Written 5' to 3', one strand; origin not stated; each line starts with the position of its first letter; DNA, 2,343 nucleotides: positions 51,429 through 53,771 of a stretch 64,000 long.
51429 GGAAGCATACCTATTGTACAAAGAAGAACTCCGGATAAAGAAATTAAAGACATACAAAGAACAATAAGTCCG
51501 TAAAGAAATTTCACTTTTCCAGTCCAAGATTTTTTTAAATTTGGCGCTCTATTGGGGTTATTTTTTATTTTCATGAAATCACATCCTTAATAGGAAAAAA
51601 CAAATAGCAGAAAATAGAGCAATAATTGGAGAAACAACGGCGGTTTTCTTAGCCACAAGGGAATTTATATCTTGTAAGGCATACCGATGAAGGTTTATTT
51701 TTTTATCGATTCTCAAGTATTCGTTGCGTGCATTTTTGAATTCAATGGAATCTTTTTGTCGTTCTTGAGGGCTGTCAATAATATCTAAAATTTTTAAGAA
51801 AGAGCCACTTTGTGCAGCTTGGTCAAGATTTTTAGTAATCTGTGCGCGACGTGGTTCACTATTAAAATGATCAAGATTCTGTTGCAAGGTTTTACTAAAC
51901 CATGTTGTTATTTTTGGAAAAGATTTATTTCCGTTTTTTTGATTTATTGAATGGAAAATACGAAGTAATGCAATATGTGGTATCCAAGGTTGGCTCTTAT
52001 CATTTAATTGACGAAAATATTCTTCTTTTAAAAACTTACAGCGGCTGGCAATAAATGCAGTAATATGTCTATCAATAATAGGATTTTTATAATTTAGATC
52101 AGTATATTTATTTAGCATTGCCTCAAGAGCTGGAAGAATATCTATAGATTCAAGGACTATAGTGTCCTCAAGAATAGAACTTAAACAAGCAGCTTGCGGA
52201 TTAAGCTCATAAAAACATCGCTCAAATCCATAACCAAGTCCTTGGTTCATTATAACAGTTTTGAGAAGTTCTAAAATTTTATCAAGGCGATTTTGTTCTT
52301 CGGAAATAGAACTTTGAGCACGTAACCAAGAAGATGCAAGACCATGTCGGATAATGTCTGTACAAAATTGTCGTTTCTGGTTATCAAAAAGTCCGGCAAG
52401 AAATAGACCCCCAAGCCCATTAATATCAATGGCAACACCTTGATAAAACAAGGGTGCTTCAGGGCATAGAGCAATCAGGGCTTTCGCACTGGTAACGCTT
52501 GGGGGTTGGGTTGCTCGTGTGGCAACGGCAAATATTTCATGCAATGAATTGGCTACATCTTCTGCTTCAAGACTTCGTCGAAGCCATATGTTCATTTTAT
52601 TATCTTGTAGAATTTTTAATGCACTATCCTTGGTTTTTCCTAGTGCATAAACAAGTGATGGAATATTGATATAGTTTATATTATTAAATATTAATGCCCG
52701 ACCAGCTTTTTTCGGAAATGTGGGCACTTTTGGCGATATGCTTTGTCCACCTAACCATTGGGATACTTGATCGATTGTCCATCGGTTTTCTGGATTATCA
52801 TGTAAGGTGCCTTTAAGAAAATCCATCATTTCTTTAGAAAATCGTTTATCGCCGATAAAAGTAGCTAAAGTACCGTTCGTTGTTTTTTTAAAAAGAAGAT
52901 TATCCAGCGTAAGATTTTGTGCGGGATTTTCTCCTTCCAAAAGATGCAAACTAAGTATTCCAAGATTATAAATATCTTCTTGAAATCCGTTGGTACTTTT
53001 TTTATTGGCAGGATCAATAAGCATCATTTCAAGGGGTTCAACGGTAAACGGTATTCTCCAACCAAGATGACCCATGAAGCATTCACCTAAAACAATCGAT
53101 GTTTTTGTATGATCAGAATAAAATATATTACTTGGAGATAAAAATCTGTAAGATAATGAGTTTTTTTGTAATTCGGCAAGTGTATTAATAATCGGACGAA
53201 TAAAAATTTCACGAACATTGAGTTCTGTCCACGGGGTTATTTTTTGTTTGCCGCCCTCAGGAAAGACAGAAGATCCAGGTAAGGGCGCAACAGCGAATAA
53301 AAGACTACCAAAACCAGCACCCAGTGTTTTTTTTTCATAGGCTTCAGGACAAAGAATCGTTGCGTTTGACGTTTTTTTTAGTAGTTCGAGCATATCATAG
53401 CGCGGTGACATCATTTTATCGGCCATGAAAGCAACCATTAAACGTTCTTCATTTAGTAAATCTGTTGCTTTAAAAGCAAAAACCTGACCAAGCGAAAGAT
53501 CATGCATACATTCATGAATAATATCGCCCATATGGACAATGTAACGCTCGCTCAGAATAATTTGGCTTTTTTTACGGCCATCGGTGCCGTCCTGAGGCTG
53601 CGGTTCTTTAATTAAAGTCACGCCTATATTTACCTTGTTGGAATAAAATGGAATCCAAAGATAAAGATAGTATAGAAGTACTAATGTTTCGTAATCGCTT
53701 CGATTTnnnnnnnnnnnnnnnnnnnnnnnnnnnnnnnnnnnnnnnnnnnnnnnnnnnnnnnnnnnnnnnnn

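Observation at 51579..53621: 680-aa membrane-anchored pseudokinase-like protein directly downstream of virD4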

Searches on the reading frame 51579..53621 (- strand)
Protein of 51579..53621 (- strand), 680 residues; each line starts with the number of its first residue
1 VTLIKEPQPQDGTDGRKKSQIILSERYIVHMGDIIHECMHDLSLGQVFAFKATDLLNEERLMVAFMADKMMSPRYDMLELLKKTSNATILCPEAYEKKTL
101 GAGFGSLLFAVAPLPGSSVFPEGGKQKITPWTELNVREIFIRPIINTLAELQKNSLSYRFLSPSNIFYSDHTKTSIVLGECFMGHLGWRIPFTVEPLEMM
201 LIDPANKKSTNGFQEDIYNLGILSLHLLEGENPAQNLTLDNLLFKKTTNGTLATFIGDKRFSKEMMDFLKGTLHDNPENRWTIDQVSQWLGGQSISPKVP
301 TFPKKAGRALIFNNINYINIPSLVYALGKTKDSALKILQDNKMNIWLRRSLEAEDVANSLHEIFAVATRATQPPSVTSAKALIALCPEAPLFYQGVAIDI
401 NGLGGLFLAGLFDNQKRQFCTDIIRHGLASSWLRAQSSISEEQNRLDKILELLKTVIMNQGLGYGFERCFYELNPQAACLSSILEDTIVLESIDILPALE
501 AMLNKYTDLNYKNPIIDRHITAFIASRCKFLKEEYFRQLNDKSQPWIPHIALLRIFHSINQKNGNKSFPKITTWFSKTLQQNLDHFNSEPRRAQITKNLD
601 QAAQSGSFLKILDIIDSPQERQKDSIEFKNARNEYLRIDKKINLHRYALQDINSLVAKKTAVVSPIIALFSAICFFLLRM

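Call 5: search_protein_families(library=pfam, proteins=[window:51579-53621:-], max_evalue=0.01)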
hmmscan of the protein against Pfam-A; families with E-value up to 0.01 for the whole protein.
window:51579-53621:- (680 aa): 1 family
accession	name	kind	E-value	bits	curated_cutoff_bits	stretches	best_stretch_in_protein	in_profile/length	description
PF00069.31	Pkinase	-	7e-07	29.3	31.7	1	210-288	173-259/263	Protein kinase domain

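Call 7: find_homologous_proteins(query=window:51579-53621:-)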
Query window:51579-53621:- (680 aa): 37 proteins with E <= 0.001 among 8000 candidates.
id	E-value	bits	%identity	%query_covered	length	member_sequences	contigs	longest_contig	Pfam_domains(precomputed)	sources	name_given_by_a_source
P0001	0.0e+0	1539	99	100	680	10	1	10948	PF00069.32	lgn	-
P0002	0.0e+0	1231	79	100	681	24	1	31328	PF00069.32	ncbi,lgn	ncbi:MAG: hypothetical protein ACK5UY_03815 [Holosporales bacterium]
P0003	2.4e-77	279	29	94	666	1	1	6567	-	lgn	-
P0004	9.6e-77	277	31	88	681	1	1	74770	PF00069.32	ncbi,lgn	-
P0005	1.1e-75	274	28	98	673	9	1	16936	PF00069.32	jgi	jgi:hypothetical protein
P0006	4.7e-75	271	29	83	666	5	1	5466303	PF00069.32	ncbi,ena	-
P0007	4.5e-73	265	28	88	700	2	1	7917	-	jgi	jgi:hypothetical protein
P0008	1.5e-72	263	29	88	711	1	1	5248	-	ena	-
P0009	8.1e-70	254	28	88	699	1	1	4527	-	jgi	jgi:eukaryotic-like serine/threonine-protein kinase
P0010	4.8e-64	235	26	90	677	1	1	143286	PF00069.32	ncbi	-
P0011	3.3e-63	232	28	87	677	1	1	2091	PF00069.32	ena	-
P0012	1.7e-62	230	27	98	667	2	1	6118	-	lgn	-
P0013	8.9e-62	228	27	88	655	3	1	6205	PF00069.32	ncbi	-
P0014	3.3e-61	226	25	99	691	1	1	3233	-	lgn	-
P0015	3.7e-61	226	26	79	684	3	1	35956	PF00069.32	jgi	jgi:eukaryotic-like serine/threonine-protein kinase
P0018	7.2e-60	221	28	81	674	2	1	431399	PF00069.32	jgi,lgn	jgi:hypothetical protein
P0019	1.1e-58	217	27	99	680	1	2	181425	PF00069.32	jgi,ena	jgi:hypothetical protein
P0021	1.1e-57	214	26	93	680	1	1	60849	PF00069.32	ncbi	-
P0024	2.5e-56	210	27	80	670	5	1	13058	PF00069.32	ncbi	-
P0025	2.8e-56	209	26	87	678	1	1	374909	-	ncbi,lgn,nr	ncbi:MAG: serine/threonine protein kinase [Alphaproteobacteria bacterium]|nr:serine/threonine protei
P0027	1.3e-52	197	26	90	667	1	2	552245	-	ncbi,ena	-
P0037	5.1e-18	83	22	76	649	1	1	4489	-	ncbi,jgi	-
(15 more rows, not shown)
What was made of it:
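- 37 full-length homologs (call 7).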

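Call 8: search_solved_structures(query=window:51579-53621:-, max_evalue=1, show_alignments=3)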
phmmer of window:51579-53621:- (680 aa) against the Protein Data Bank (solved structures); distinct sequences matched with E-value up to 1: 113 (the best 60 are shown).
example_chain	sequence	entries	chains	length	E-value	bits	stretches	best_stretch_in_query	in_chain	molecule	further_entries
8bem_A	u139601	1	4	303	0.0003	22.6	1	191-288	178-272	STE20-like serine/threonine-protein kinase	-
4usf_A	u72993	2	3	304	0.0003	22.6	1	191-288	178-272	STE20-LIKE SERINE/THREONINE-PROTEIN KINASE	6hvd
2j51_A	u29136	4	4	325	0.00035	22.4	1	191-288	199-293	STE20-LIKE SERINE/THREONINE-PROTEIN KINASE | STE20-LIKE SERINE-THREONINE KINASE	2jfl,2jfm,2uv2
8a66_A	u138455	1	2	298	0.0037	19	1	215-288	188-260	Serine/threonine-protein kinase 3 36kDa subunit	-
4lg4_A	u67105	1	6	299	0.0037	19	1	215-288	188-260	Serine/threonine-protein kinase 3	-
5dh3_A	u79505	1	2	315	0.0041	18.8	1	215-288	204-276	Serine/threonine-protein kinase 3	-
6ao5_A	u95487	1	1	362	0.0051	18.5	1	215-288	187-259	Serine/threonine-protein kinase 3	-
4lgd_A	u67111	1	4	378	0.0054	18.4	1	215-288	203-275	Serine/threonine-protein kinase 3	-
4bc6_A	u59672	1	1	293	0.0055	18.4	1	205-286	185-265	SERINE/THREONINE-PROTEIN KINASE 10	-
5ajq_A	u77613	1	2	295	0.0055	18.4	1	205-286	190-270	SERINE/THREONINE-PROTEIN KINASE 10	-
2j7t_A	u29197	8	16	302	0.0058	18.3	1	205-286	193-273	SERINE/THREONINE-PROTEIN KINASE 10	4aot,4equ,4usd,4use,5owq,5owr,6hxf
8zml_A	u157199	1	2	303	0.012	17.3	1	141-286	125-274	TRAF2 and NCK-interacting protein kinase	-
8x88_A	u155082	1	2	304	0.012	17.3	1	141-286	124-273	TRAF2 and NCK-interacting protein kinase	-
7xzq_A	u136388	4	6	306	0.013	17.2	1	141-286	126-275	TRAF2 and NCK-interacting protein kinase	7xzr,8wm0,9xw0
6ra5_A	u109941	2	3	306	0.013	17.2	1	141-286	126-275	TRAF2 and NCK-interacting protein kinase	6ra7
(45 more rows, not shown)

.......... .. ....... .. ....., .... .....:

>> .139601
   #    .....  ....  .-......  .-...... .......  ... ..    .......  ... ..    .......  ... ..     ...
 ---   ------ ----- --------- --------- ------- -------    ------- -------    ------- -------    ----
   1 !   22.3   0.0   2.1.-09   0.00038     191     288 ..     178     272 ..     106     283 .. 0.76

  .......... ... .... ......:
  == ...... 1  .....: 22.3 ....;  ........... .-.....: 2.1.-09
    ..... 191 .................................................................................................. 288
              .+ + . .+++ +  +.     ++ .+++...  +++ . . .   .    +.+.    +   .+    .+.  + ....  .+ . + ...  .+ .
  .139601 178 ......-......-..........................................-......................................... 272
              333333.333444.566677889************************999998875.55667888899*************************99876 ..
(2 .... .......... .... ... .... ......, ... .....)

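Call 9: search_protein_families(library=ncbifam, proteins=[window:51579-53621:-], max_evalue=0.1)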
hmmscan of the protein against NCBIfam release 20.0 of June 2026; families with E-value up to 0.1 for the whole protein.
window:51579-53621:- (680 aa): 2 families
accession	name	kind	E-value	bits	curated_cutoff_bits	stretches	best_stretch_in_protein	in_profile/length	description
NF038150.1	lanthi_synth_IV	equivalog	0.0003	19.2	650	1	203-296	363-459/851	class IV lanthionine synthetase LanL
NF047741.1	antiphage_MADS6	equivalog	0.00069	18.3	460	1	141-290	305-457/612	methylation-associated defense system protein kinase MAD6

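Call 12: find_encoding_contigs(protein=P0006, flank=10000, max_places=2)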
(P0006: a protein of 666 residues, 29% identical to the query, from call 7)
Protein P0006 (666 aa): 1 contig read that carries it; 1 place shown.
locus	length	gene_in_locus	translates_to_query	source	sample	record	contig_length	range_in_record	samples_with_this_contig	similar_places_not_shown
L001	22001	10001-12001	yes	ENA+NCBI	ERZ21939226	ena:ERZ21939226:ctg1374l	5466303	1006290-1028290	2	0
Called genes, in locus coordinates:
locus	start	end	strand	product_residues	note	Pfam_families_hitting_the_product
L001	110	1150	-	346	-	-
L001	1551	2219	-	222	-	PF02129:Peptidase_S15, PF12146:Hydrolase_4, PF12697:Abhydrolase_6 (faint), PF00561:Abhydrolase_1 (weak), PF00326:Peptidase_S9 (faint)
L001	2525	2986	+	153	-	PF02082:Rrf2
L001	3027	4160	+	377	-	PF00266:Aminotran_5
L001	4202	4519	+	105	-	PF00111:Fer2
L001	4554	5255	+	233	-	PF03070:TENA_THI-4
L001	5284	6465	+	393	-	PF01408:GFO_IDH_MocA, PF22725:GFO_IDH_MocA_C3 (weak)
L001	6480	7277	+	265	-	-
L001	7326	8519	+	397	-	PF13393:tRNA-synt_His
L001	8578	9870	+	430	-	PF00709:Adenylsucc_synt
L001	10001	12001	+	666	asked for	PF00069:Pkinase (faint)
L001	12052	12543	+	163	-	-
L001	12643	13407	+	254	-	PF00106:adh_short, PF01370:Epimerase (weak), PF08659:KR, PF13460:NAD_binding_10 (weak), PF13561:adh_short_C2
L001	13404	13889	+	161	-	PF22381:Staph_reg_Sar_Rot, PF01047:MarR, PF12802:MarR_2, PF13601:HTH_34 (weak)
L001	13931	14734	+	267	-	PF00378:ECH_1, PF16113:ECH_2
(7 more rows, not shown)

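Call 13: find_encoding_contigs(protein=P0002, flank=10000, max_places=2)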
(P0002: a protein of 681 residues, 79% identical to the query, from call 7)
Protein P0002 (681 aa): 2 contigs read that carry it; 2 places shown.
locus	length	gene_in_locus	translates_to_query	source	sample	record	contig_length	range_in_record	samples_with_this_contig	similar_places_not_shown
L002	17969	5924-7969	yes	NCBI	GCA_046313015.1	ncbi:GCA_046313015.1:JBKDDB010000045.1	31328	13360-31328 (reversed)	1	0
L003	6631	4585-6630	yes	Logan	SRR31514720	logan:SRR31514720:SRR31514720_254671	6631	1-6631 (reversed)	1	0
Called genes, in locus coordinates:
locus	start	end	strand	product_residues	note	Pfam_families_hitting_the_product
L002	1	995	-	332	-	PF13737:DDE_Tnp_1_5, PF01609:DDE_Tnp_1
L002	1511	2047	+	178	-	PF06242:TrcR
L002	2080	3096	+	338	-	PF13524:Glyco_trans_1_2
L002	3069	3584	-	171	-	PF01467:CTP_transf_like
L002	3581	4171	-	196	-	-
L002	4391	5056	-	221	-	PF04366:Ysc84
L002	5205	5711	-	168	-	PF00436:SSB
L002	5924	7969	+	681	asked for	PF00069:Pkinase (weak)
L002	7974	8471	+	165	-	-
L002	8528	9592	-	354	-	PF03547:Mem_trans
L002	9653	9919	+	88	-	PF01313:Bac_export_3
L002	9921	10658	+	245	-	PF01311:Bac_export_1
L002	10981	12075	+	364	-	PF13685:Fe-ADH_2, PF01761:DHQ_synthase, PF24621:DHQS_C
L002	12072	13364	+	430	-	PF22458:RsmF-B_ferredox, PF01135:PCMT (weak), PF01189:Methyltr_RsmB-F, PF01209:Ubie_methyltran (weak), PF13649:Methyltransf_25 (weak), PF13847:Methyltransf_31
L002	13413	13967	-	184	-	PF01066:CDP-OH_P_transf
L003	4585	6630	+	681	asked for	PF00069:Pkinase (weak)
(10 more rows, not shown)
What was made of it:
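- The sister genome has ssb upstream, and virD4 lies 6.5 kb away in inverted orientation (call 13). The sister genome also keeps the block within 6.5 kb of the virD4 end of the operon (call 13).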

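Call 14: find_encoding_contigs(protein=P0018, flank=8000, max_places=1)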
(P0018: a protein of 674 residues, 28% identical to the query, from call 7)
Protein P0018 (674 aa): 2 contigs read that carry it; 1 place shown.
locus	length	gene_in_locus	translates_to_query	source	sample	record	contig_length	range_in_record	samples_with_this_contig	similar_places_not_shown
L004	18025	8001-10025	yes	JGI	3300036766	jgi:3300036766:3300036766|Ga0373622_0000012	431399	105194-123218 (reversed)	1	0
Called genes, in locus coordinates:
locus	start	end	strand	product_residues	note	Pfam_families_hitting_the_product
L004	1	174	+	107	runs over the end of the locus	-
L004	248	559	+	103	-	-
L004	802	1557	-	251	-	-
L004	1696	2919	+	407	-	PF00266:Aminotran_5 (weak)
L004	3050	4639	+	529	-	PF00389:2-Hacid_dh, PF02826:2-Hacid_dh_C, PF19304:PGDH_inter, PF01842:ACT (weak)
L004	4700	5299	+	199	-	PF10979:DUF2786 (weak)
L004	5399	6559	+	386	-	PF13393:tRNA-synt_His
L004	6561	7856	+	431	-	PF00709:Adenylsucc_synt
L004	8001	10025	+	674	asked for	PF00069:Pkinase (faint)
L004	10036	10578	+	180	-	-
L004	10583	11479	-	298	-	PF00140:Sigma70_r1_2 (weak), PF04542:Sigma70_r2, PF04545:Sigma70_r4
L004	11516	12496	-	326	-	PF00849:PseudoU_synth_2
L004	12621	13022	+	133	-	-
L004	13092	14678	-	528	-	PF13884:Peptidase_S74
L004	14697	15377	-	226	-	-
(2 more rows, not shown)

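Call 15: find_encoding_contigs(protein=P0025, flank=8000, max_places=1)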
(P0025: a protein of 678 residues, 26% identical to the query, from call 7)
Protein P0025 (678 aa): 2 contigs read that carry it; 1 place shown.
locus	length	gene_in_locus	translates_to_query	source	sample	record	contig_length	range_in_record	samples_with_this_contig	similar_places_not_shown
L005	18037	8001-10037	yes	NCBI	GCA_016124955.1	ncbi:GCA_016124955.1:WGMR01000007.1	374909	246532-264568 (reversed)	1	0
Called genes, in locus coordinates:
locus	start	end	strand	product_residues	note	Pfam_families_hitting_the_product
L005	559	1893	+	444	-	PF02878:PGM_PMM_I, PF02879:PGM_PMM_II, PF02880:PGM_PMM_III, PF00408:PGM_PMM_IV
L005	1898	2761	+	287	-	PF00497:SBP_bac_3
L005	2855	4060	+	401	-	-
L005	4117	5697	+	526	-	PF00389:2-Hacid_dh, PF02826:2-Hacid_dh_C, PF19304:PGDH_inter, PF01842:ACT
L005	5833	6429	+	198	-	-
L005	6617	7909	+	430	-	PF00709:Adenylsucc_synt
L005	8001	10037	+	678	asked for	-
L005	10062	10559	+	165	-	-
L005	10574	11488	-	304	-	PF00140:Sigma70_r1_2 (faint), PF04542:Sigma70_r2, PF04545:Sigma70_r4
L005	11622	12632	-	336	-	PF00849:PseudoU_synth_2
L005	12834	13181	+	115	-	-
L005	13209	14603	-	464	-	PF07963:N_methyl (weak), PF13884:Peptidase_S74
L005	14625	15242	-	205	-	-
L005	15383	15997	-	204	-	-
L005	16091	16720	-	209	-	PF05307:Bundlin, PF08805:PilS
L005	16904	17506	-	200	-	PF07963:N_methyl (weak), PF05307:Bundlin (weak)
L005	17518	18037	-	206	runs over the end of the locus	PF07963:N_methyl (weak), PF08805:PilS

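Call 16: find_encoding_contigs(protein=P0027, flank=8000, max_places=1)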
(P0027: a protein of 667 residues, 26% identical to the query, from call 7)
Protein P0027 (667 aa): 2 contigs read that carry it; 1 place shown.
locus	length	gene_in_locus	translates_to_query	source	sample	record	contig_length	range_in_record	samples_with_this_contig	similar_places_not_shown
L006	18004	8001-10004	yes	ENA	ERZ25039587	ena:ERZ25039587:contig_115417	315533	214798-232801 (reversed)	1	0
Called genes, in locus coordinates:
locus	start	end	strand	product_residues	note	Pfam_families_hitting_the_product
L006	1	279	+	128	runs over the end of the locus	-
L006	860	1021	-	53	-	-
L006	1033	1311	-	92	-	PF05015:HigB-like_toxin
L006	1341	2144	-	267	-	PF04305:DUF455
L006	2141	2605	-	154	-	PF00578:AhpC-TSA, PF08534:Redoxin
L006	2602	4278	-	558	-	PF03710:GlnE, PF08335:GlnD_UR_UTase (weak)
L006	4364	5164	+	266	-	-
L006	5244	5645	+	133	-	-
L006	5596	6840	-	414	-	PF00579:tRNA-synt_1b, PF01479:S4 (weak)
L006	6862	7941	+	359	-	PF03702:AnmK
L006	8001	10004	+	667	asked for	-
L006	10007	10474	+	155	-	-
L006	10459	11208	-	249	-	PF00106:adh_short, PF08659:KR, PF23441:SDR, PF13561:adh_short_C2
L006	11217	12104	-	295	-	PF00140:Sigma70_r1_2, PF04542:Sigma70_r2, PF04545:Sigma70_r4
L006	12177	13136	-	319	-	PF01479:S4, PF00849:PseudoU_synth_2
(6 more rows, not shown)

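Call 17: find_encoding_contigs(protein=P0004, flank=8000, max_places=1)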
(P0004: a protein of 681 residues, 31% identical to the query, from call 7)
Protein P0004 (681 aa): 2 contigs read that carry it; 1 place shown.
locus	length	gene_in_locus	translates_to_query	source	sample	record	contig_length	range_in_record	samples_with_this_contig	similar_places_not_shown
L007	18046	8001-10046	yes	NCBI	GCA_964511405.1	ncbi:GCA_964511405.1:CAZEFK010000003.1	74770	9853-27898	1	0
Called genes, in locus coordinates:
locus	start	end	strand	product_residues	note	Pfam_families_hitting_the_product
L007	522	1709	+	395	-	PF07690:MFS_1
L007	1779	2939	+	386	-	-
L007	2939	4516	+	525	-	PF00389:2-Hacid_dh, PF02826:2-Hacid_dh_C, PF19304:PGDH_inter, PF01842:ACT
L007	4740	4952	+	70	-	PF05973:Gp49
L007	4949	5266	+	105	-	PF13744:HTH_37, PF13560:HTH_31 (weak), PF01381:HTH_3 (weak)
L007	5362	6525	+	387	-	PF13393:tRNA-synt_His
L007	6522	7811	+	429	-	PF00709:Adenylsucc_synt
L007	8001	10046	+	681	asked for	PF00069:Pkinase (faint)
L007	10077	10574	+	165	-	-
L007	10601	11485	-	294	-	PF00140:Sigma70_r1_2, PF04542:Sigma70_r2, PF04545:Sigma70_r4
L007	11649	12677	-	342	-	PF00849:PseudoU_synth_2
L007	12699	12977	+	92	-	-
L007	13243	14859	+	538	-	PF00009:GTP_EFTU, PF01926:MMR_HSR1 (faint), PF22042:EF-G_D2, PF03144:GTP_EFTU_D2 (weak), PF16658:RF3_C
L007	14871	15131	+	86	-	PF04221:RelB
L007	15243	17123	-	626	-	PF13203:DUF2201_N, PF09967:DUF2201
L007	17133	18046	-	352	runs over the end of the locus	PF13191:AAA_16 (faint), PF00004:AAA, PF07728:AAA_5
